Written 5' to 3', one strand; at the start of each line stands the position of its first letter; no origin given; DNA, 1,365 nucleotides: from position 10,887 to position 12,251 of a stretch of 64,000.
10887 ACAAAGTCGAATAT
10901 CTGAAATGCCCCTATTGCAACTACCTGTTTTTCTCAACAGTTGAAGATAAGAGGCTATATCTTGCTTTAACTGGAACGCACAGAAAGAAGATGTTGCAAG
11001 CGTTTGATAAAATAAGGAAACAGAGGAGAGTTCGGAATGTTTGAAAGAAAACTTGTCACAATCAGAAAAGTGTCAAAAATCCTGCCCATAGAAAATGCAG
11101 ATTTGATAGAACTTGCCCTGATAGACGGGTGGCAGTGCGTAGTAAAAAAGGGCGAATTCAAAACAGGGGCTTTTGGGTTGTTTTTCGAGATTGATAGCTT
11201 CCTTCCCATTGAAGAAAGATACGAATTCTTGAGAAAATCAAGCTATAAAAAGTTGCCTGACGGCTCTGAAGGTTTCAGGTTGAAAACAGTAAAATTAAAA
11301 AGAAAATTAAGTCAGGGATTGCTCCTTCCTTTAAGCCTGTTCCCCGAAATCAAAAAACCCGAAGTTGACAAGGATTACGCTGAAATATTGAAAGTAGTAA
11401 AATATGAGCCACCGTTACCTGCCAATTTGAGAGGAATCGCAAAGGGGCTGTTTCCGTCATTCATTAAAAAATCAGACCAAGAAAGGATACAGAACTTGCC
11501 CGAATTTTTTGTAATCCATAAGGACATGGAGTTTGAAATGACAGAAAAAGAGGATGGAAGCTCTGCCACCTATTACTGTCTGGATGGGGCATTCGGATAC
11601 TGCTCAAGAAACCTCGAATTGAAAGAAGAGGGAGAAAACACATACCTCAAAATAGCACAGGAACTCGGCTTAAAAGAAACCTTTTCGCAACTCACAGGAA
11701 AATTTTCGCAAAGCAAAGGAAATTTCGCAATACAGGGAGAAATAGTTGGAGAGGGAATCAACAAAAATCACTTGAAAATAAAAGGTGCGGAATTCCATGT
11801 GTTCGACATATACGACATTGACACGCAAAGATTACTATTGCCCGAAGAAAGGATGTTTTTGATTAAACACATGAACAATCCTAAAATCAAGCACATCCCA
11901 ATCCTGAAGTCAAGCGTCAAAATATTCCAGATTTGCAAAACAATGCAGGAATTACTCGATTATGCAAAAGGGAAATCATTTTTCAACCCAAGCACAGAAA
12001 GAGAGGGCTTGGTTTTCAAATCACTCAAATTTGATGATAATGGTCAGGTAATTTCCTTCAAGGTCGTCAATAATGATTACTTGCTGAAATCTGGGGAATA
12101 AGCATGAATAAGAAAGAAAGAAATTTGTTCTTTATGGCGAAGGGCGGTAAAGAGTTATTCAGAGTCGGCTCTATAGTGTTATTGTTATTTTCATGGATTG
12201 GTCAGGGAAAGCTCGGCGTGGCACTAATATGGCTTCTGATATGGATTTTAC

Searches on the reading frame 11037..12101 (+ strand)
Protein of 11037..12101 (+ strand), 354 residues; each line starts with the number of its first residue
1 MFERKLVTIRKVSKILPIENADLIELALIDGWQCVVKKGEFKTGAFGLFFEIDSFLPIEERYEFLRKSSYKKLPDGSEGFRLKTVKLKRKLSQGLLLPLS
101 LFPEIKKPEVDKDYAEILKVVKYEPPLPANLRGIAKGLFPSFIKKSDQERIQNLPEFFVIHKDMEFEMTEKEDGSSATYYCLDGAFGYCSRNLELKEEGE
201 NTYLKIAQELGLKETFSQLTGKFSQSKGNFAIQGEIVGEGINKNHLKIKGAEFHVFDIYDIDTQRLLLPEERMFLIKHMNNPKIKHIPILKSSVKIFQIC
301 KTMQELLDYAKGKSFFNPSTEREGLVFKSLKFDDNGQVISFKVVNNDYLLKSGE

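Call 5: search_protein_families(library=pfam, proteins=[window:11037-12101:+], max_evalue=0.01)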
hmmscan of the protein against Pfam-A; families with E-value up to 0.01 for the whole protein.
window:11037-12101:+ (354 aa): 2 families
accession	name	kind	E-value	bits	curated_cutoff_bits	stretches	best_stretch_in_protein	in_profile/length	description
PF21189.3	PHA02142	-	2e-36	124.8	27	1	6-99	1-92/92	PHA02142 OB-fold domain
PF09414.15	RNA_ligase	-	7.1e-23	82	27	1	165-344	2-171/171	RNA ligase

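Call 6: search_protein_families(library=phrogs, proteins=[window:11037-12101:+], max_evalue=0.01)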
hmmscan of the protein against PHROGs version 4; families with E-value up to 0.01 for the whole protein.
window:11037-12101:+ (354 aa): 2 families
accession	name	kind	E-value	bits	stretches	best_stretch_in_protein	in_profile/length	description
phrog_968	-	DNA, RNA and nucleotide metabolism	1.1e-84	285.7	1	3-353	7-393/398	RNA ligase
phrog_548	-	DNA, RNA and nucleotide metabolism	8.6e-13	49.1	1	160-351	27-236/341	RNA ligase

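Call 47: search_dna_similar(query=window:11037-12098:+, collection=phages, mode=protein, max_evalue=0.00001, max_rows=10)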
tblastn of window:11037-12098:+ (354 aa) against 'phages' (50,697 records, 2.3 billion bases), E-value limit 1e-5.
Records with a match: 335; places in all: 335; records where one place covers at least 80% of the query: 327.
Best place of each record, by identity: <60% 335.
By first word of the organism name: Pseudomonas 219; Aeromonas 44; Erwinia 10; Sinorhizobium 7; Burkholderia 5; Ralstonia 5; uncultured 4; Xanthomonas 4; Salmonella 4; Yersinia 4; and 17 more.
By host as written in the record: Pseudomonas aeruginosa 75; Pseudomonas aeruginosa PAO1 26; - 21; Pseudomonas aeruginosa PAK 14; Aeromonas salmonicida 13; Aeromonas hydrophila BIOTECH 10089 11; Pseudomonas sp. 9; Pseudomonas syringae pv. porri LMG 28495 8; and 95 more.
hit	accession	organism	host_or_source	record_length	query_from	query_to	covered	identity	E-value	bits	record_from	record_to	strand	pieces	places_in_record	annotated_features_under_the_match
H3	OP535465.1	Synechococcus phage S-CREM1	Synechococcus sp. CB0101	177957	1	351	99%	43.1%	8e-70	242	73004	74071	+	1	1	RNA ligase | cadherin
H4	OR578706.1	Microcoleus phage My-WqHQDG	river water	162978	4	350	98%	42.8%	7e-69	239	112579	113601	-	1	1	RNA ligase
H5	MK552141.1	Burkholderia phage BcepSauron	Burkholderia cenocepacia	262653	4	354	99%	41.1%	1e-58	210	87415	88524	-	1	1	RNA ligase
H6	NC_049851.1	Burkholderia phage BcepSauron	Burkholderia cenocepacia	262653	4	354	99%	41.1%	1e-58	210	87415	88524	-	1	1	RNA ligase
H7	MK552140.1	Burkholderia phage BcepSaruman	Burkholderia cenocepacia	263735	4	354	99%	40.8%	3e-57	206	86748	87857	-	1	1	putative RNA ligase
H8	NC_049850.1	Burkholderia phage BcepSaruman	Burkholderia cenocepacia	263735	4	354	99%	40.8%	3e-57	206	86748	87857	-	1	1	RNA ligase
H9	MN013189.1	Microcystis phage Mic1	Cyanobacteria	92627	3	351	99%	39.4%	5e-58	208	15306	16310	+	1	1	RNA ligase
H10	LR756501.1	uncultured phage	metagenomic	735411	4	354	99%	38.7%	6e-56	202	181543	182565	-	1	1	record has no annotation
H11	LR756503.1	uncultured phage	metagenomic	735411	4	354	99%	38.7%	6e-56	202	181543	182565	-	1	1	record has no annotation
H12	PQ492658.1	Limnohabitans phage DC31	Limnohabitans sp. DCL3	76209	1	352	99%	38.4%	3e-55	200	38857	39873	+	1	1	hypothetical protein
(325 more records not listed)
